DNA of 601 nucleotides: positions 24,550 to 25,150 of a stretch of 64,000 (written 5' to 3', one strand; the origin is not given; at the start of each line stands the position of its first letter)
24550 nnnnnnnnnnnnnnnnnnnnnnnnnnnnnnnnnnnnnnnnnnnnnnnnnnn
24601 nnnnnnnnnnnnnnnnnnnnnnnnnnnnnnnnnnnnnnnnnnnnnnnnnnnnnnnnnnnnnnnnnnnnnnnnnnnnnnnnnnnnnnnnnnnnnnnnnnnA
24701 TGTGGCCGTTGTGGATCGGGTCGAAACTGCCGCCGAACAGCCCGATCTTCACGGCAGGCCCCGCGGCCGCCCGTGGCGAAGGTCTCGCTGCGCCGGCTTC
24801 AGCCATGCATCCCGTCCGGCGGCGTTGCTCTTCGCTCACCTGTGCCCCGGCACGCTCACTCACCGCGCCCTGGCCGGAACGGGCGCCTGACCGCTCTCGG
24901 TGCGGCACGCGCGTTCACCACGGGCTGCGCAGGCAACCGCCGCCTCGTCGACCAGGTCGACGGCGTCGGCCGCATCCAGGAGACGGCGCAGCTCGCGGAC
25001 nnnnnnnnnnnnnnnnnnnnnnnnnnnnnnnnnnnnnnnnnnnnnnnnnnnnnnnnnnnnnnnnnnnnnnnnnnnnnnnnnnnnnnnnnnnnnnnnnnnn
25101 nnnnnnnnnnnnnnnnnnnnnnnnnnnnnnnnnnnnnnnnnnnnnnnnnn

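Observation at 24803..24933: MITE copy supplies both the Obg C-terminus/stop and the annotated nadD start codon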

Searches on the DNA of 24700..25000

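Call 55: search_rna_families(source=window, start=24700, end=25000, threshold=evalue, max_evalue=1)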
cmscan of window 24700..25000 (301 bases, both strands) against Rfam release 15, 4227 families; matches with E-value up to 1: 0.
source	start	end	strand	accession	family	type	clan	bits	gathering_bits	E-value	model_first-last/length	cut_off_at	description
